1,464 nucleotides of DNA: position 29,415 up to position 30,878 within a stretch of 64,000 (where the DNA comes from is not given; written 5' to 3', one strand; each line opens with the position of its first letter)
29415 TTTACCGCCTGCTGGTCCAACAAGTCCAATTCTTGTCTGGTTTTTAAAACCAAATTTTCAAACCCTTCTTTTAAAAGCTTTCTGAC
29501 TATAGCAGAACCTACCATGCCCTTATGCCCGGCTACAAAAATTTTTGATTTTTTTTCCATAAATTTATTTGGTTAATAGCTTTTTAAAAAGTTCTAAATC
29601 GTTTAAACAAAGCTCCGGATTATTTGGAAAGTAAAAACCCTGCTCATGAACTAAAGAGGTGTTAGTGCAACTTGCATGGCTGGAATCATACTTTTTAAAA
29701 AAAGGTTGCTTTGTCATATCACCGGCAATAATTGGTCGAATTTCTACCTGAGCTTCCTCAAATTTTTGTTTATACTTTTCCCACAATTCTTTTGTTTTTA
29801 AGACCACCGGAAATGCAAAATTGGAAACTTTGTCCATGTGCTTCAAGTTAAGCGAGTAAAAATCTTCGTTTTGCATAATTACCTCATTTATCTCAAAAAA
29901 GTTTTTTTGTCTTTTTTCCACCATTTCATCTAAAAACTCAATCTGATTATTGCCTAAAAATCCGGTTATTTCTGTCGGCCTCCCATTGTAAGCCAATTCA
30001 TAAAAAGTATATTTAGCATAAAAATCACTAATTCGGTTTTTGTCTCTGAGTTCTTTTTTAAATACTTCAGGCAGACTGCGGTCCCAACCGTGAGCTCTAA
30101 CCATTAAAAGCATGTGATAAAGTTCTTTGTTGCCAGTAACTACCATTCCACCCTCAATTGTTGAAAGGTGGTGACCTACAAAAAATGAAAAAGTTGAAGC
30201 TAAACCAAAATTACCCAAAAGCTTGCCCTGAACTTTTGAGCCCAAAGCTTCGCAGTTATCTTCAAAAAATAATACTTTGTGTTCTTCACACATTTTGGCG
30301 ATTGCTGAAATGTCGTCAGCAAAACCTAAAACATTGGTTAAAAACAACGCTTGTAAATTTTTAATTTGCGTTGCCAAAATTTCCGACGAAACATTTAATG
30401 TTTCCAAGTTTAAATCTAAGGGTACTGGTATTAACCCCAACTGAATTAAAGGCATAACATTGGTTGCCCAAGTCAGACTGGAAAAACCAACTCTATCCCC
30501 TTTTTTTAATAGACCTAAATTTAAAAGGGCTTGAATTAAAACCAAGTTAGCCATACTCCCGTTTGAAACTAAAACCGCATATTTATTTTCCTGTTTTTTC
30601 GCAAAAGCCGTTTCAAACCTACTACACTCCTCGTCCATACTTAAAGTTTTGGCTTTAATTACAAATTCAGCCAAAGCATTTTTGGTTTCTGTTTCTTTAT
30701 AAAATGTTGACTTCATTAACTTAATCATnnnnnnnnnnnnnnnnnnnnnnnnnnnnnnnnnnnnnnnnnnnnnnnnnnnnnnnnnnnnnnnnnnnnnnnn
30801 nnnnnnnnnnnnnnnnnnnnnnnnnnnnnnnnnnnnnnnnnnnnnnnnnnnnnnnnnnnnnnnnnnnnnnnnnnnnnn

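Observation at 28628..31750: gmd / ColD-like 3-dehydrase / Fcl(ColC)-like triad: candidate GDP-colitose (3,6-dideoxy-L-galactose) module next to a CDP-dideoxyhexose module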

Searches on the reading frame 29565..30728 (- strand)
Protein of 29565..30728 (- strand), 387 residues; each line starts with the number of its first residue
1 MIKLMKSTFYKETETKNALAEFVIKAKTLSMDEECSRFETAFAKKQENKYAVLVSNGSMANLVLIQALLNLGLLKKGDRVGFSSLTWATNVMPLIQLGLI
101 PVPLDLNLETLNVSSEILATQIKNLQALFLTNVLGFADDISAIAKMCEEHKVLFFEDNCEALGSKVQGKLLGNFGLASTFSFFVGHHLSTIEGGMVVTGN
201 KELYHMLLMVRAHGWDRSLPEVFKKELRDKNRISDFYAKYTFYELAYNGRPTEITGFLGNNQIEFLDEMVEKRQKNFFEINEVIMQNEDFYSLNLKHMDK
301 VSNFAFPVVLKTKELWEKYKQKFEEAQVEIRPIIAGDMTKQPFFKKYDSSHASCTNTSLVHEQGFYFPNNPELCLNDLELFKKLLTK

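Call 4: search_protein_families(library=pfam, proteins=[window:29565-30728:-])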
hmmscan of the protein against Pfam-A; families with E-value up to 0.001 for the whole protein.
window:29565-30728:- (387 aa): 1 family
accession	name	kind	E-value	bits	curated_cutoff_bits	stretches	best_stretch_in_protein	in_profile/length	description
PF01041.23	DegT_DnrJ_EryC1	-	1.9e-57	195.6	19.8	1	13-378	4-352/360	DegT/DnrJ/EryC1/StrS aminotransferase family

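Call 5: search_protein_families(library=ncbifam, proteins=[window:29565-30728:-])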
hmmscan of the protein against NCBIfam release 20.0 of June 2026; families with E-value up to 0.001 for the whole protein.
window:29565-30728:- (387 aa): 7 families
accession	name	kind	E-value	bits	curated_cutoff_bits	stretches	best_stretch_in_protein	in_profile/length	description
NF011936.0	PRK15407.1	equivalog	2e-56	191.5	423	1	29-380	61-427/440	lipopolysaccharide biosynthesis protein RfbH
TIGR03588.1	PseC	equivalog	2.4e-36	125.4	423.5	1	21-325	18-315/380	UDP-4-amino-4,6-dideoxy-N-acetyl-beta-L-altrosamine transaminase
TIGR04181.1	NHT_00031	hypoth_equivalog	6.2e-32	110.8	420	1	32-356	29-347/359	LegC family aminotransferase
NF008658.2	PRK11658.1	equivalog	1.6e-22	79.7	631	1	23-216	23-212/379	UDP-4-amino-4-deoxy-L-arabinose aminotransferase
NF008687.0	PRK11706.1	equivalog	1.4e-19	70.1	375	1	20-328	17-314/375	dTDP-4-amino-4,6-dideoxygalactose transaminase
TIGR04427.1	PLP_DesI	equivalog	1.2e-15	57.5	650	1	36-217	55-231/390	dTDP-4-dehydro-6-deoxyglucose aminotransferase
TIGR02379.1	ECA_wecE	subfamily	4.8e-14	51.9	434.85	1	23-284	20-268/376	dTDP-4-amino-4,6-dideoxy-D-glucose transaminase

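Call 6: search_solved_structures(query=window:29565-30728:-, show_alignments=3, max_evalue=1e-10)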
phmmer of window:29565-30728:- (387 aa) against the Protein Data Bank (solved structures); distinct sequences matched with E-value up to 1e-10: 39.
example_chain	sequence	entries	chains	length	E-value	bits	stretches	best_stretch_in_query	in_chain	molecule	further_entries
2gms_A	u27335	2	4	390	2.3e-58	201.3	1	20-383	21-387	Putative pyridoxamine 5-phosphate-dependent dehydrase, Wbdk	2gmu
3b8x_A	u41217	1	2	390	2.3e-57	198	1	20-383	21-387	Pyridoxamine 5-phosphate-dependent dehydrase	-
2r0t_A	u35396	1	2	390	4.2e-57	197.1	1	20-383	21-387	Pyridoxamine 5-phosphate-dependent dehydrase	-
3gr9_A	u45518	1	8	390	4.4e-57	197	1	20-383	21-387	ColD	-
3bcx_A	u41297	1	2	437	1.9e-42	148.9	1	36-376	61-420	CDP-6-deoxy-L-threo-D-glycero-4-hexulose-3-dehydrase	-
3bb8_A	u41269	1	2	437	3.4e-41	144.8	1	36-376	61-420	CDP-4-keto-6-deoxy-D-glucose-3-dehydrase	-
9wvy_A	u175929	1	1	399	7.9e-29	104.1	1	24-280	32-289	Putative NDP-4-keto-6-deoxyglucose-3-dehydratase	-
2fn6_A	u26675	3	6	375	3.9e-21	78.8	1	13-315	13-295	AMINOTRANSFERASE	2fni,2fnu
7l7x_AAA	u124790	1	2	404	5.4e-21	78.3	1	32-283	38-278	DegT/DnrJ/EryC1/StrS aminotransferase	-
7b0m_AAA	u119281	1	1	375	2.7e-20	76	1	36-383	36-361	Sugar aminotransferase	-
3bn1_A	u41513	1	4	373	4.2e-19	72.1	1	37-218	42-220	Perosamine synthetase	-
3dr7_A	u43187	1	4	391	4.9e-19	71.9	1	37-218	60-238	Putative perosamine synthetase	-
3dr4_A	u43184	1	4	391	6.8e-19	71.4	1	37-218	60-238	Putative perosamine synthetase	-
1o61_A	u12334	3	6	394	4e-18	68.9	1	30-220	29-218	aminotransferase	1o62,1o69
7b0d_A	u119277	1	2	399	5.5e-18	68.4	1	21-219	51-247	Glutamine--scyllo-inositol transaminase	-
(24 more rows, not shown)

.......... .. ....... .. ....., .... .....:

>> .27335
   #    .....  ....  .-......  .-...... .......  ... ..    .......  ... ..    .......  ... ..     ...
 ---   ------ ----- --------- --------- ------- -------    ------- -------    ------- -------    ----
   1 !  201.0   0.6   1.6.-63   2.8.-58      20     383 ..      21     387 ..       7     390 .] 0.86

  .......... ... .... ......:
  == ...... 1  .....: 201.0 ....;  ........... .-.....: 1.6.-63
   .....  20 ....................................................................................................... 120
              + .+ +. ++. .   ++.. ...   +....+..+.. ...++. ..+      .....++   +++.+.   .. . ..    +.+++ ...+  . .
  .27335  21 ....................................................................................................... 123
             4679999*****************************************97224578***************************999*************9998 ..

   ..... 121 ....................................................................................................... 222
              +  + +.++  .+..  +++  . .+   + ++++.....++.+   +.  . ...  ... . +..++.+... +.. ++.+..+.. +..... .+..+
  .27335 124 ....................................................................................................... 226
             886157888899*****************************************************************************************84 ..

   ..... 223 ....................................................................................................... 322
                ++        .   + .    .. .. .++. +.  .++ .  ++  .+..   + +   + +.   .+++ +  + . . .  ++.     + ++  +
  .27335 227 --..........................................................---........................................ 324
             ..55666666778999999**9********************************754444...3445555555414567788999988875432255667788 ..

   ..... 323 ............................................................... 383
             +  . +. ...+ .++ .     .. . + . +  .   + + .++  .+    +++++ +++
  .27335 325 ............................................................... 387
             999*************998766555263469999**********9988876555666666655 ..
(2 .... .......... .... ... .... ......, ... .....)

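Call 10: find_homologous_proteins(query=window:29565-30728:-, max_evalue=1e-20)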
Query window:29565-30728:- (387 aa): 6554 proteins with E <= 1e-20 among 8000 candidates; the best 120 are listed.
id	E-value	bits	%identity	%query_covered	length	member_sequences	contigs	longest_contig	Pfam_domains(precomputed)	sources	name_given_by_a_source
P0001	7.3e-254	859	100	100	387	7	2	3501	PF01041.24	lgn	-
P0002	6.1e-166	570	65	100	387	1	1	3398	PF01041.24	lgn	-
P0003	2.7e-162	558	64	96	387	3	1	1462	PF01041.24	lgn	-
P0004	5.0e-162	557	66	100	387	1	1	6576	PF01041.24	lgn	-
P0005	7.3e-162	557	65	100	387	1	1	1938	PF01041.24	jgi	jgi:CDP-6-deoxy-D-xylo-4-hexulose-3-dehydrase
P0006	1.3e-161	556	63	100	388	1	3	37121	PF01041.24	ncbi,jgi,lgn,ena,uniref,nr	ncbi:MAG: DegT/DnrJ/EryC1/StrS aminotransferase [Candidatus Doudnabacteria bacterium CG10_big_fil_re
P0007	2.2e-161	555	64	100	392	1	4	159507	PF01041.24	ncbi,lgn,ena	-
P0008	2.9e-158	545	64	99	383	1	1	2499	PF01041.24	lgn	-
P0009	3.2e-158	545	63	100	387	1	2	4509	PF01041.24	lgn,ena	-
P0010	3.3e-158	545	61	100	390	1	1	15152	PF01041.24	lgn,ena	-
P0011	4.4e-158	544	62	100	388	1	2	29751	PF01041.24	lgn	-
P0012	5.3e-158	544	64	100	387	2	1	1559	PF01041.24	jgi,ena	-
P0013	5.7e-158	544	61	100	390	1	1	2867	PF01041.24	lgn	-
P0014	7.2e-158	544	64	100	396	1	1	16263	PF01041.24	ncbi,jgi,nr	ncbi:DegT/DnrJ/EryC1/StrS family aminotransferase [Patescibacteria group bacterium]|nr:DegT/DnrJ/Ery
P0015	1.0e-157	543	64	96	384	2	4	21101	PF00266.26,PF01053.27,PF01041.24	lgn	-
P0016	2.9e-157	541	62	100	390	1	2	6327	PF00266.26,PF01053.27,PF01041.24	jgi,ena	-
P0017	8.1e-157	540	62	100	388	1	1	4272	PF00266.26,PF01053.27,PF01041.24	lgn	-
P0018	1.2e-156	539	61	100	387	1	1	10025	PF00266.26,PF01041.24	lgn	-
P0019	2.4e-156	539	62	100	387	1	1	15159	PF01041.24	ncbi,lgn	-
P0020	2.6e-156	538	63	99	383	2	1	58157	PF01041.24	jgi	-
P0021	3.6e-156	538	62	99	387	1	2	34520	PF01041.24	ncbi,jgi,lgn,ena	-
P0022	5.3e-156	537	61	100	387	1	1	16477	PF00266.26,PF01041.24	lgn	-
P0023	7.6e-156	537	63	99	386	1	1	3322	PF01041.24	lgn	-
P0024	8.0e-156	537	61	100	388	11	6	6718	PF01041.24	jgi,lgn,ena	-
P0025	1.5e-155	536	61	100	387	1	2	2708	PF01041.24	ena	-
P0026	2.0e-155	535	63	100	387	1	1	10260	PF01041.24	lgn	-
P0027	2.1e-155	535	62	99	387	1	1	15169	PF00266.26,PF01041.24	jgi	jgi:CDP-4-dehydro-6-deoxyglucose reductase, E1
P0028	2.2e-155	535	63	100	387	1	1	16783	PF01041.24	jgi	jgi:CDP-6-deoxy-D-xylo-4-hexulose-3-dehydrase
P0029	2.5e-155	535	62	100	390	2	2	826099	PF01041.24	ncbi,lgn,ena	-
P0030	2.9e-155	535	61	99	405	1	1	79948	PF01041.24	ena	-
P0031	3.2e-155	535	60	100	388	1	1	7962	PF01041.24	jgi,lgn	-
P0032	4.4e-155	534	63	96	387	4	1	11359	PF01041.24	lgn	-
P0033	4.5e-155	534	62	99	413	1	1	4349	PF01041.24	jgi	jgi:CDP-6-deoxy-D-xylo-4-hexulose-3-dehydrase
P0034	5.9e-155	534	62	100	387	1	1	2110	PF00266.26,PF01041.24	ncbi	-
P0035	1.6e-154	532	60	99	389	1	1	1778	PF01041.24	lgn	-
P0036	1.8e-154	532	60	99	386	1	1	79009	PF01041.24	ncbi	-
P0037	1.9e-154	532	61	100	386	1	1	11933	PF01041.24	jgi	jgi:CDP-6-deoxy-D-xylo-4-hexulose-3-dehydrase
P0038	2.1e-154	532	61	99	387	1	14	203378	PF01041.24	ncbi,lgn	-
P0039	2.5e-154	532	63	96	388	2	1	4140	PF00266.26,PF01041.24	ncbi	-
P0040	4.0e-154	531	60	100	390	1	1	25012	PF01041.24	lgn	-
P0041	4.0e-154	531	62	98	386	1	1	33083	PF01041.24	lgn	-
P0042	4.4e-154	531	62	100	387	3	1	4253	PF01041.24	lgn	-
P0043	4.7e-154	531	60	100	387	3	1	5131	PF01041.24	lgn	-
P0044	5.0e-154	531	60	100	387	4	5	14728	PF01041.24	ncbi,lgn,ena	-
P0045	5.5e-154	531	61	100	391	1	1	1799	PF01041.24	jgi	-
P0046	5.6e-154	531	62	100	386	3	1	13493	PF00266.26,PF01041.24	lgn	-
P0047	5.7e-154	531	59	100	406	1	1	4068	PF01041.24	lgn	-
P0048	6.2e-154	531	62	99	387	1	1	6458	PF01041.24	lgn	-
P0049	6.4e-154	531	61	100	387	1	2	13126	PF01041.24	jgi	jgi:CDP-6-deoxy-D-xylo-4-hexulose-3-dehydrase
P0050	6.6e-154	530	61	99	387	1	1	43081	PF01041.24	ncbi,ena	-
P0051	1.2e-153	530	62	100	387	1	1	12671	PF01041.24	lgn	-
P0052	1.2e-153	530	61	99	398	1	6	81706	PF01041.24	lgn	-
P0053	1.3e-153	529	60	100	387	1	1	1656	PF01041.24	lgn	-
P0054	1.4e-153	529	64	96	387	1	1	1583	PF01041.24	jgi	-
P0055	1.5e-153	529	59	100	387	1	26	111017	PF01041.24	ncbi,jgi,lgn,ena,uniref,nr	ncbi:MAG: DegT/DnrJ/EryC1/StrS aminotransferase [Microgenomates group bacterium GW2011_GWC1_38_12]|u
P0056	1.5e-153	529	61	100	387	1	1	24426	PF00266.26,PF01041.24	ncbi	ncbi:MAG: aminotransferase class V-fold PLP-dependent enzyme [Patescibacteria group bacterium]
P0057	1.9e-153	529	60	100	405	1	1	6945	PF01041.24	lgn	-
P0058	2.1e-153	529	61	100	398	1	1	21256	PF01041.24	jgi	jgi:CDP-6-deoxy-D-xylo-4-hexulose-3-dehydrase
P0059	2.2e-153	529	61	100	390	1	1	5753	PF01041.24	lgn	-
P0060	2.3e-153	529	60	100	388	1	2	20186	PF00266.26,PF01041.24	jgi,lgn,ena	-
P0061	2.4e-153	529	63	96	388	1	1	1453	PF01041.24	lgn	-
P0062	2.7e-153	528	61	99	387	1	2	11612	PF01041.24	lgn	-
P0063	2.8e-153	528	61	99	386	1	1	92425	PF01041.24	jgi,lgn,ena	-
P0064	3.1e-153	528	60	100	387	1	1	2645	PF01041.24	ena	-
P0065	3.1e-153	528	60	100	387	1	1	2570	PF01041.24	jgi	jgi:CDP-6-deoxy-D-xylo-4-hexulose-3-dehydrase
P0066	3.8e-153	528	61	99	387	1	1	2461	PF01041.24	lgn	-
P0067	4.1e-153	528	61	99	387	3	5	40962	PF00266.26,PF01053.27,PF01041.24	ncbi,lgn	-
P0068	4.2e-153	528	61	100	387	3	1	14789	PF01041.24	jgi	jgi:CDP-6-deoxy-D-xylo-4-hexulose-3-dehydrase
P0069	4.9e-153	528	62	100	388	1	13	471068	PF00155.28,PF01041.24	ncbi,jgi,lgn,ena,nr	ncbi:DegT/DnrJ/EryC1/StrS aminotransferase family protein [Candidatus Peregrinibacteria bacterium]|j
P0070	5.4e-153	527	61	99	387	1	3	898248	PF01041.24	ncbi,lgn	ncbi:MAG TPA: DegT/DnrJ/EryC1/StrS family aminotransferase [Candidatus Saccharimonadales bacterium]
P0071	7.0e-153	527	60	99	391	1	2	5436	PF01041.24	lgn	-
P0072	7.9e-153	527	60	100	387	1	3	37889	PF01041.24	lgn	-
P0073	9.9e-153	527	60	100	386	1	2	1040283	PF01041.24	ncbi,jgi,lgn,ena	-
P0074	1.1e-152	527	59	100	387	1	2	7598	PF01041.24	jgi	-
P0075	1.1e-152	526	60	100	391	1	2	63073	PF01041.24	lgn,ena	-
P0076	1.2e-152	526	61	100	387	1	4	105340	PF01041.24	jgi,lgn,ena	-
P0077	1.3e-152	526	61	99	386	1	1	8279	PF01041.24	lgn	-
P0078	1.4e-152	526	61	99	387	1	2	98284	PF01041.24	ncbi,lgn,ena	-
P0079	1.7e-152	526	58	100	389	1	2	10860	PF01041.24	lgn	-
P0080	2.0e-152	526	61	97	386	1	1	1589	PF01041.24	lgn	-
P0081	2.1e-152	526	60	100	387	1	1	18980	PF01041.24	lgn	-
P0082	2.1e-152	526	61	100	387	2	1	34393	PF01041.24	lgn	-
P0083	2.2e-152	525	60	100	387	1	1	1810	PF00266.26,PF01041.24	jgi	jgi:CDP-6-deoxy-D-xylo-4-hexulose-3-dehydrase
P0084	2.4e-152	525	60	100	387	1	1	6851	PF01041.24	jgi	jgi:CDP-4-dehydro-6-deoxyglucose reductase, E1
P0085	2.5e-152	525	59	100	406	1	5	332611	PF01041.24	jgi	jgi:CDP-6-deoxy-D-xylo-4-hexulose-3-dehydrase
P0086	2.6e-152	525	58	100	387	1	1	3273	PF01041.24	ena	-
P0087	3.0e-152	525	59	99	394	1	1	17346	PF01041.24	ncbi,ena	-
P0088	3.3e-152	525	61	100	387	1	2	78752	PF01041.24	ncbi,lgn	-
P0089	3.5e-152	525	59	100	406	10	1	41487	PF01041.24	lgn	-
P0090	3.8e-152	525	62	99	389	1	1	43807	PF01053.27,PF01041.24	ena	-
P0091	4.1e-152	525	62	100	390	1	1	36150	PF01041.24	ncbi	-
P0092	4.3e-152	524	61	96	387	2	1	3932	PF01041.24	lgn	-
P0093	4.5e-152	524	60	100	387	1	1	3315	PF01041.24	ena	-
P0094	4.9e-152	524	60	99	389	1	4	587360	PF01041.24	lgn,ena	-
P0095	5.5e-152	524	61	100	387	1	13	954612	PF01041.24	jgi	jgi:CDP-6-deoxy-D-xylo-4-hexulose-3-dehydrase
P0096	5.6e-152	524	61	100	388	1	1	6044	PF00266.26,PF01053.27,PF01041.24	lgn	-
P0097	5.7e-152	524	60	100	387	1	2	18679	PF01041.24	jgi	jgi:CDP-6-deoxy-D-xylo-4-hexulose-3-dehydrase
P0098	6.5e-152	524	61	100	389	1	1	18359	PF01041.24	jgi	jgi:CDP-6-deoxy-D-xylo-4-hexulose-3-dehydrase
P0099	6.8e-152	524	59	100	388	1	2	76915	PF01041.24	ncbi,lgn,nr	ncbi:DegT/DnrJ/EryC1/StrS family aminotransferase [Patescibacteria group bacterium]|nr:DegT/DnrJ/Ery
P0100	6.8e-152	524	60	100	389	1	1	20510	PF01041.24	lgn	-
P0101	6.9e-152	524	60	99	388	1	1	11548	PF01041.24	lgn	-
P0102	7.1e-152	524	60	96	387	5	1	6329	PF01041.24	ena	-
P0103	7.4e-152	524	60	97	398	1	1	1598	PF01041.24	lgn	-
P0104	8.0e-152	524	62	100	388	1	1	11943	PF01041.24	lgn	-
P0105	8.1e-152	524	61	100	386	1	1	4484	PF01041.24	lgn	-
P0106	8.3e-152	524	60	100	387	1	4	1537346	PF01041.24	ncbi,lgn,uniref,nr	ncbi:MAG: DegT/DnrJ/EryC1/StrS aminotransferase family protein [Minisyncoccus archaeiphilus]|uniref:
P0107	8.9e-152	523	61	100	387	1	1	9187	PF01041.24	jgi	jgi:CDP-6-deoxy-D-xylo-4-hexulose-3-dehydrase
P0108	9.3e-152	523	61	100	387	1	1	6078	PF01041.24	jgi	jgi:CDP-6-deoxy-D-xylo-4-hexulose-3-dehydrase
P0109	9.9e-152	523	58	100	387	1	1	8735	PF01041.24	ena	-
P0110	1.0e-151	523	60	100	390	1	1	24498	PF01041.24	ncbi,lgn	-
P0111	1.5e-151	523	61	100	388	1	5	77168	PF01041.24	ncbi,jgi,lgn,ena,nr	ncbi:MAG: hypothetical protein ACD_48C00115G0002 [uncultured bacterium]|nr:MAG: hypothetical protein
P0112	1.6e-151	523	60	100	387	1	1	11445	PF01041.24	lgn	-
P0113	1.7e-151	523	62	95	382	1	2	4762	PF01041.24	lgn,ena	-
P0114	1.7e-151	523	60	100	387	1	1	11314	PF01041.24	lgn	-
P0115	1.8e-151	522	61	99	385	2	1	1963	PF01041.24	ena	-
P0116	1.8e-151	522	59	100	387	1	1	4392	PF01041.24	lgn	-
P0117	2.2e-151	522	60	99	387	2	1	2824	PF01041.24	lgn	-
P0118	2.4e-151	522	61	99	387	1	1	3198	PF01041.24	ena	-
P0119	2.6e-151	522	58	100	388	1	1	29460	PF00266.26,PF01041.24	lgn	-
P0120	3.0e-151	522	61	100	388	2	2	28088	PF01041.24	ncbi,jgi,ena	ncbi:MAG: DegT/DnrJ/EryC1/StrS aminotransferase family protein [Parcubacteria group bacterium]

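Call 11: find_related_loci(query=window:29565-30728:-, collection=genome_contigs, flank=6000)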
Query window:29565-30728:- (387 aa) in genome_contigs; peptide patterns used: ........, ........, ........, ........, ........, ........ (x = any residue, [..] = any of these).
187 stretches matched a pattern; 151 encode a relative of the query (tblastn E <= 1e-3); the best 80 are kept; 80 distinct loci.
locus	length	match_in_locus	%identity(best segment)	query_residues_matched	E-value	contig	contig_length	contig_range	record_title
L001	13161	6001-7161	64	1-387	2e-169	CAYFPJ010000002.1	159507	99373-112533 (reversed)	MAG TPA_asm: uncultured Gammaproteobacteria bacterium isolate ERP019367_co2_52 genome assembly, contig: NODE_103_length_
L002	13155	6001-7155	64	1-385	2e-168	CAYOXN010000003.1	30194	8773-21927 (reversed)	MAG TPA_asm: uncultured Candidatus Saccharibacteria bacterium isolate SRP286056_co1_736 genome assembly, contig: NODE_17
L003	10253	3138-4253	63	1-372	6e-162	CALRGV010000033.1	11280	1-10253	MAG: Candidatus Peribacteria bacterium isolate TH-Jun18-111 genome assembly, contig: TH-Jun18-C12913, whole genome shotg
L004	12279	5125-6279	62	1-385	4e-162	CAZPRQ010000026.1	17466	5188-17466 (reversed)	MAG TPA_asm: uncultured Candidatus Saccharibacteria bacterium isolate SRP286056_co1_790 genome assembly, contig: NODE_39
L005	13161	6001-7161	59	1-387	6e-159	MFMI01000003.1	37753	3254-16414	MAG: Candidatus Kaiserbacteria bacterium RIFCSPLOWO2_02_FULL_54_13 rifcsplowo2_02_scaffold_1500, whole genome shotgun se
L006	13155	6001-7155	61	1-385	8e-158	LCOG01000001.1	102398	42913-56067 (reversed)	MAG: Parcubacteria group bacterium GW2011_GWA2_47_26 UX98_C0001, whole genome shotgun sequence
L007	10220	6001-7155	60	1-385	3e-156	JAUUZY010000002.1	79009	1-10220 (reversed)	MAG: Candidatus Peregrinibacteria bacterium isolate CSMAG_205 CSMAG_205_k127_9256804_length_79009_cov_16.2699, whole gen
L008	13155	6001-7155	59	2-386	1e-155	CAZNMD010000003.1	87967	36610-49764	MAG TPA_asm: uncultured Candidatus Saccharibacteria bacterium isolate SRP287051_co1_29 genome assembly, contig: NODE_563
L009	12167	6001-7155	58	1-385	4e-155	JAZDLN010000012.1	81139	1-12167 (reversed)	MAG: Candidatus Falkowbacteria bacterium isolate MEGAHIT-group-0.601 k141_101586, whole genome shotgun sequence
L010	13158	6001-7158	57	1-386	1e-154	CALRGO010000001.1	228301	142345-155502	MAG: Parcubacteria group bacterium isolate AH-24oct19-277 genome assembly, contig: AH-24oct19-C17, whole genome shotgun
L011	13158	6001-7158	58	1-387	2e-154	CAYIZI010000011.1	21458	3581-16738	MAG TPA_asm: uncultured Candidatus Saccharibacteria bacterium isolate ERP119705_co9_390 genome assembly, contig: NODE_25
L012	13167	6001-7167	58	2-387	3e-154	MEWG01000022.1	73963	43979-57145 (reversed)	MAG: candidate division WWE3 bacterium RIFOXYD1_FULL_39_9 rifoxyd1_full_scaffold_282, whole genome shotgun sequence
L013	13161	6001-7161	60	1-387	2e-153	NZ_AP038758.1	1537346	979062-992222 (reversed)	Minisyncoccus archaeiphilus strain PMX.108 chromosome, complete genome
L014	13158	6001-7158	58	2-386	2e-153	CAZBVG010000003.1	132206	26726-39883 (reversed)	MAG TPA_asm: uncultured Candidatus Saccharibacteria bacterium isolate SRP133034_co1_261 genome assembly, contig: NODE_39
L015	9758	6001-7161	59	1-387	2e-152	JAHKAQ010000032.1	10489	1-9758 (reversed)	MAG: Patescibacteria group bacterium isolate Undefined_mixed_planktonic.mb.48 Undefined_mixed_pl.mb.48_k141_308920, whol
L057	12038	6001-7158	54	1-380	4e-138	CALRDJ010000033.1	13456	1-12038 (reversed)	MAG: Candidatus Levybacteria bacterium GW2011_GWA1_37_16 isolate TH-11nov19-213 genome assembly, contig: TH-11nov19-C114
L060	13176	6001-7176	53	1-387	9e-138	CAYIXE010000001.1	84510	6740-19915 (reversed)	MAG TPA_asm: uncultured Gammaproteobacteria bacterium isolate ERP119705_co7_214 genome assembly, contig: NODE_134_length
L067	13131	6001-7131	54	1-373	6e-136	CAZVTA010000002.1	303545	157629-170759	MAG TPA_asm: uncultured Candidatus Saccharibacteria bacterium isolate SRP342105_co3_76 genome assembly, contig: NODE_8_l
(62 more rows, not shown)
